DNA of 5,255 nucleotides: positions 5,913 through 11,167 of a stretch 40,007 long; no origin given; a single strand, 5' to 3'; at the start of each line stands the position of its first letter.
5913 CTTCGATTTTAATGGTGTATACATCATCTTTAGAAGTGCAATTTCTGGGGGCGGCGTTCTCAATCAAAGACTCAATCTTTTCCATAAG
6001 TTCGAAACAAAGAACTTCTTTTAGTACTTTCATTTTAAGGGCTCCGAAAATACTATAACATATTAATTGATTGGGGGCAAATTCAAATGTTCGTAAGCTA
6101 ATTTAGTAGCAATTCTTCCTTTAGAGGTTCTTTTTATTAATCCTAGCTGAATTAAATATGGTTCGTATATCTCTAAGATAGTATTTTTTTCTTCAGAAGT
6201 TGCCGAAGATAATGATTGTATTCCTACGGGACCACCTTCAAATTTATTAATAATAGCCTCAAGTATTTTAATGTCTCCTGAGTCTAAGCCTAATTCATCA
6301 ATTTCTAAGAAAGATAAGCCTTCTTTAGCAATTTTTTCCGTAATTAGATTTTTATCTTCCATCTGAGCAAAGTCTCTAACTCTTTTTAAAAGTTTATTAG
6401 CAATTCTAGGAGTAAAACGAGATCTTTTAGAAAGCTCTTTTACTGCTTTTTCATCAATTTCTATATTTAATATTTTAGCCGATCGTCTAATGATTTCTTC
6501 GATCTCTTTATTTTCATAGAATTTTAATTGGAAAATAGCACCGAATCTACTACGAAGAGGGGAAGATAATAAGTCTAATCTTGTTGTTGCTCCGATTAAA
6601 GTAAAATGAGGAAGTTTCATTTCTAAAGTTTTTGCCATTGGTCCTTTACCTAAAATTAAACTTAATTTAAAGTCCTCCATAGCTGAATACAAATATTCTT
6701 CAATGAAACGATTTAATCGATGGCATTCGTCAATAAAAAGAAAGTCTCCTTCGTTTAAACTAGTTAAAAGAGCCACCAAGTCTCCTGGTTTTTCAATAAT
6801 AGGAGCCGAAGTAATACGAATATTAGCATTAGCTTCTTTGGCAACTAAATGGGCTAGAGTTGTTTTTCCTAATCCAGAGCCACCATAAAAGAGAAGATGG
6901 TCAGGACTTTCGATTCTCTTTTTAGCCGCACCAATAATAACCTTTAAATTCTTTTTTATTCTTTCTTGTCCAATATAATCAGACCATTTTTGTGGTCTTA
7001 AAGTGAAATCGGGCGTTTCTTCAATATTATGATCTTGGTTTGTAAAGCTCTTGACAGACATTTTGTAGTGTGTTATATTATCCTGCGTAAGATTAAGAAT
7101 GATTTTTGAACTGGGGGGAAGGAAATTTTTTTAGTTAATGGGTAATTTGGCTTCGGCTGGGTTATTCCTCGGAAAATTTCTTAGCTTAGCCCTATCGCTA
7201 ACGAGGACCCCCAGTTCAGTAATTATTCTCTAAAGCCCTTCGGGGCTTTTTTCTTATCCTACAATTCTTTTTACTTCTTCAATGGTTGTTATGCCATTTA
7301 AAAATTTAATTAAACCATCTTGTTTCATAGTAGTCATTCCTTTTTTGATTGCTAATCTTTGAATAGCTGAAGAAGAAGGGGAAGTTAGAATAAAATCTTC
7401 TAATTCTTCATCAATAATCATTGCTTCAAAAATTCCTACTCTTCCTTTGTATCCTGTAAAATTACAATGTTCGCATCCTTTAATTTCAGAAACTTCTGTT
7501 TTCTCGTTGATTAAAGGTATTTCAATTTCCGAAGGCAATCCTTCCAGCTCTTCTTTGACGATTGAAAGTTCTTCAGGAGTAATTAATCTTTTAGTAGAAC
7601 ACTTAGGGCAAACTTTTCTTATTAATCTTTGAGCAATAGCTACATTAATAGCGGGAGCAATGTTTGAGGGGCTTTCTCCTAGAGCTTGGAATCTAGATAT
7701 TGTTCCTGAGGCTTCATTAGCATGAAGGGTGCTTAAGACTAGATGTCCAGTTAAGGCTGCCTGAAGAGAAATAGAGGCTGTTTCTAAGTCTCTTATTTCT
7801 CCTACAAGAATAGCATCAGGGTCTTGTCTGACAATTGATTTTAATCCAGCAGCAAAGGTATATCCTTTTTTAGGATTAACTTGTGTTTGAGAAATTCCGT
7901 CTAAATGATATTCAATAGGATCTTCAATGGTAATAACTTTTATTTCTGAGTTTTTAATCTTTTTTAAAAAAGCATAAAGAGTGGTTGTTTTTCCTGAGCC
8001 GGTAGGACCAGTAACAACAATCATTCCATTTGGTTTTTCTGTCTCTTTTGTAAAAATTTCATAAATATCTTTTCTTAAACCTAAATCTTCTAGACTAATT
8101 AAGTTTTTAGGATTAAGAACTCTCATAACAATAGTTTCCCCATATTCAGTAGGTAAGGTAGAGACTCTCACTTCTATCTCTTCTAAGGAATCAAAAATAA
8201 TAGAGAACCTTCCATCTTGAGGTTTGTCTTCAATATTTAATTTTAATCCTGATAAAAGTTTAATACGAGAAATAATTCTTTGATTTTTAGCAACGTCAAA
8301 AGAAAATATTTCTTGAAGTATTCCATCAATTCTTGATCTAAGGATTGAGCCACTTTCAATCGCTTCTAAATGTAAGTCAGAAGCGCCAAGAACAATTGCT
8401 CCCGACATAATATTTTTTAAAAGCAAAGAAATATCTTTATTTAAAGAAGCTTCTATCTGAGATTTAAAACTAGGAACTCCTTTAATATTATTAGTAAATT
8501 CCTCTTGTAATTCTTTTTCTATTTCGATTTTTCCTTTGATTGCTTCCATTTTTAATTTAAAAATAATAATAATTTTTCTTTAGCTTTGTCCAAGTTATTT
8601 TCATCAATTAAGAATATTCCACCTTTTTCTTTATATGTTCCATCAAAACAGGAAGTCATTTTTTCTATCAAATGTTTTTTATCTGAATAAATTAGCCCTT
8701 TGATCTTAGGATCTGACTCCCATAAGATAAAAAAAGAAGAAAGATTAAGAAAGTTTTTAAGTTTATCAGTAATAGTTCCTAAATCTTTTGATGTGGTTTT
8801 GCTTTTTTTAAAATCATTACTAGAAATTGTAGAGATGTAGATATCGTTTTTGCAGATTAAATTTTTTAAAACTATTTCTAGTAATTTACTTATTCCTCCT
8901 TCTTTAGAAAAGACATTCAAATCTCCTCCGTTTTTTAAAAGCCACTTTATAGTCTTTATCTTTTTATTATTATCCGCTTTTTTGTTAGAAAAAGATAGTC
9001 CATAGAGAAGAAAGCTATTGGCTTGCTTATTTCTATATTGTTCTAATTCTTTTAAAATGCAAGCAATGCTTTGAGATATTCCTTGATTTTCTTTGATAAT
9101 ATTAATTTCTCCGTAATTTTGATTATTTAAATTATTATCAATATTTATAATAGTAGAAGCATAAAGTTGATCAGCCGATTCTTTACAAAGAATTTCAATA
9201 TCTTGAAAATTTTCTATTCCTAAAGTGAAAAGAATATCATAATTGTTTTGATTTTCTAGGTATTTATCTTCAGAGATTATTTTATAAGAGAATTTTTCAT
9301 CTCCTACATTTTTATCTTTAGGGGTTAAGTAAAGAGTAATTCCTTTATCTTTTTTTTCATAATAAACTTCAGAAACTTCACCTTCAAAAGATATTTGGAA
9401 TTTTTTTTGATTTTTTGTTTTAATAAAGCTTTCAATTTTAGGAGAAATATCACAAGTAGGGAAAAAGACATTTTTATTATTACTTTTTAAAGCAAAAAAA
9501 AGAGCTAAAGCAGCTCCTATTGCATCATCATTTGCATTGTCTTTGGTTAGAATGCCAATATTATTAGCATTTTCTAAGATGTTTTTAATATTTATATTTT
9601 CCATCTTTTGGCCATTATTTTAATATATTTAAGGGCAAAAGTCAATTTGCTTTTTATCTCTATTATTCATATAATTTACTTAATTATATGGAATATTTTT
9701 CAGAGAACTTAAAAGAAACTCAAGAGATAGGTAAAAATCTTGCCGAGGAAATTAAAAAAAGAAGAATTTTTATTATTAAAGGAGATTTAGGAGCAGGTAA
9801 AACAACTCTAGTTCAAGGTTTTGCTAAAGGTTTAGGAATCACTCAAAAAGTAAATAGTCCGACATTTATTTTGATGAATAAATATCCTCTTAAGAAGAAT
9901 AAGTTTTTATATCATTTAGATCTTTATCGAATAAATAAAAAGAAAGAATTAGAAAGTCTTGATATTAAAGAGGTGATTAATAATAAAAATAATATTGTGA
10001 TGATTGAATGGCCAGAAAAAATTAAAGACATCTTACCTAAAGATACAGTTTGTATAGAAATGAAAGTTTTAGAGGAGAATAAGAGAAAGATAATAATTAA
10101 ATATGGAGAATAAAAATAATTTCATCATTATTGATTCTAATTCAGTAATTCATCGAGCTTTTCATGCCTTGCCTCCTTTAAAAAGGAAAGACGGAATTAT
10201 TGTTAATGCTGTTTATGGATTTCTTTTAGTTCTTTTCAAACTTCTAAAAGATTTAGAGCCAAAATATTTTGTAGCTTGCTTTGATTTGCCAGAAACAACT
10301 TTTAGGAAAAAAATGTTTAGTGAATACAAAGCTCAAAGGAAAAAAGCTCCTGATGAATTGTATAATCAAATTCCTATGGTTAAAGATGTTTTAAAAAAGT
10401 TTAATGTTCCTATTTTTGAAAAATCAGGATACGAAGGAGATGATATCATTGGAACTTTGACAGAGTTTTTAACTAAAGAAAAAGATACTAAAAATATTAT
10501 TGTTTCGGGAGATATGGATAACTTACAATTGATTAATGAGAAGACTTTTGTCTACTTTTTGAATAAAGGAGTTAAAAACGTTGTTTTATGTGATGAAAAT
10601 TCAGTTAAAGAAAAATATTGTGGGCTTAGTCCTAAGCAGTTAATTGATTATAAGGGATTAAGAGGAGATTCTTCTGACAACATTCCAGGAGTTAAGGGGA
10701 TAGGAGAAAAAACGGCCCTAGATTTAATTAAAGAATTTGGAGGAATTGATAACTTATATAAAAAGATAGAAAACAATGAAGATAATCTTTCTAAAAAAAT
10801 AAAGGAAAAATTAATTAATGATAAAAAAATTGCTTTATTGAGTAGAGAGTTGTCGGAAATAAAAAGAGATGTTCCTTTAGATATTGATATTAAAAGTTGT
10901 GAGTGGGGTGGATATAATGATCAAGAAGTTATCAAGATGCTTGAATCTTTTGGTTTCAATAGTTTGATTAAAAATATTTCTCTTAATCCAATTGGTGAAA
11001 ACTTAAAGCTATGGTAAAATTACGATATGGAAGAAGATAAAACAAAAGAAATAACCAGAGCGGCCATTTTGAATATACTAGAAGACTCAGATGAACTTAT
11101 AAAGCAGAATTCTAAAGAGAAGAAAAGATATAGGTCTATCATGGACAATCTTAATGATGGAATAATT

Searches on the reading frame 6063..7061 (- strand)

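Call 36: search_protein_families(library=pfam, proteins=[window:6063-7061:-], max_evalue=0.001)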
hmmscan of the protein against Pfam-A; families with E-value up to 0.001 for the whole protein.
window:6063-7061:- (332 aa): 6 families
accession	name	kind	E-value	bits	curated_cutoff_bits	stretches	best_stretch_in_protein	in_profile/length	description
PF05496.18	RuvB_N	-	1.7e-68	229.8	27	1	21-178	1-158/159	Holliday junction DNA helicase RuvB P-loop domain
PF17864.7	AAA_lid_4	-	2.2e-28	98.2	27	1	182-255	1-74/74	RuvB AAA lid domain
PF05491.19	RuvB_C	-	3.1e-26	91.6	24.7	1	256-327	1-72/72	RuvB C-terminal winged helix domain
PF00004.35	AAA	-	4.3e-18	66.5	21.2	1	56-179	1-129/131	ATPase family associated with various cellular activities (AAA)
PF07728.20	AAA_5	-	7e-08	33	22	1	97-173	59-139/139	AAA domain (dynein-related subfamily)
PF13401.12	AAA_22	-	0.00099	19.9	27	0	53-79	5-31/130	AAA domain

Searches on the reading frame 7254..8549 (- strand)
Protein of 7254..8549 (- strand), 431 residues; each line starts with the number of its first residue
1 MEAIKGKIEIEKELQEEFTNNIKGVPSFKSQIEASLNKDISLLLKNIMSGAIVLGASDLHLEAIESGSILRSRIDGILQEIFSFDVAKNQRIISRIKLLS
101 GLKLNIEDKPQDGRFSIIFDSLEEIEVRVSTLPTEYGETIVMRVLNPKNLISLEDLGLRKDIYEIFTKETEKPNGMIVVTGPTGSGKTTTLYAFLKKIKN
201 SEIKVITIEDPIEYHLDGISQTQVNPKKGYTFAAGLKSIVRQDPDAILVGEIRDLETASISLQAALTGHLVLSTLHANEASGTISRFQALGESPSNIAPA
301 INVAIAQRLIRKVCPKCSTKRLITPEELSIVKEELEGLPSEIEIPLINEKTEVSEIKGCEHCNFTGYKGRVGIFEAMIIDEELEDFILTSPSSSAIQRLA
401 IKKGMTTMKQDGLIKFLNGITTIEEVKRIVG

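Call 36: search_protein_families(library=pfam, proteins=[window:7254-8549:-], max_evalue=0.001)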
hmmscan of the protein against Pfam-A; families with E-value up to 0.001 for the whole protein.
window:7254-8549:- (431 aa): 8 families
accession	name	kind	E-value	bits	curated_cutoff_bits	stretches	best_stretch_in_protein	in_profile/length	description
PF00437.27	T2SSE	-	4.2e-117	391.3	24.9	1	40-428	8-370/370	Type II/IV secretion system protein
PF25199.1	nSTAND_NTPase5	-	2.2e-06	28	34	1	161-222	27-90/145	Novel STAND NTPase 5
PF13401.12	AAA_22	-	8.7e-05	23.3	27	1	173-210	4-41/130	AAA domain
PF20720.3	nSTAND3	-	0.00017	21.7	27.2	1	172-212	15-55/155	Novel STAND NTPase 3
PF01637.24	ATPase_2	-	0.00019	21.8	33.2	1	162-222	8-68/225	ATPase domain predominantly from Archaea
PF13173.12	AAA_14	-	0.00033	21.1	27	1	175-217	3-46/129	AAA domain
PF13191.12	AAA_16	-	0.00035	21.6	32.6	1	172-225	23-64/167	AAA ATPase domain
PF02492.25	cobW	-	0.00089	19.3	20.7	0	177-207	3-34/180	CobW/HypB/UreG, nucleotide-binding domain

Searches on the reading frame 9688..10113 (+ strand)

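Call 36: search_protein_families(library=pfam, proteins=[window:9688-10113:+], max_evalue=0.001)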
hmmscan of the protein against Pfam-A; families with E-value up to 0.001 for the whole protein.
window:9688-10113:+ (141 aa): 1 family
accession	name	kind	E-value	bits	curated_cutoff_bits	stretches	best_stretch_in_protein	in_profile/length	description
PF02367.23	TsaE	-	5.7e-41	139.9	26.6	1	6-135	2-128/128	Threonylcarbamoyl adenosine biosynthesis protein TsaE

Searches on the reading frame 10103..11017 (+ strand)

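Call 36: search_protein_families(library=pfam, proteins=[window:10103-11017:+], max_evalue=0.001)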
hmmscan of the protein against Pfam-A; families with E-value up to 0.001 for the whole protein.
window:10103-11017:+ (304 aa): 2 families
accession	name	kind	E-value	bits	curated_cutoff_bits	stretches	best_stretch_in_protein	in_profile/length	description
PF02739.22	5_3_exonuc_N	-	4.7e-52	176.4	34.3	1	7-172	2-163/164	5'-3' exonuclease, N-terminal resolvase-like domain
PF01367.25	5_3_exonuc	-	1.5e-32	112.4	40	1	176-272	2-95/97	5'-3' exonuclease, C-terminal SAM fold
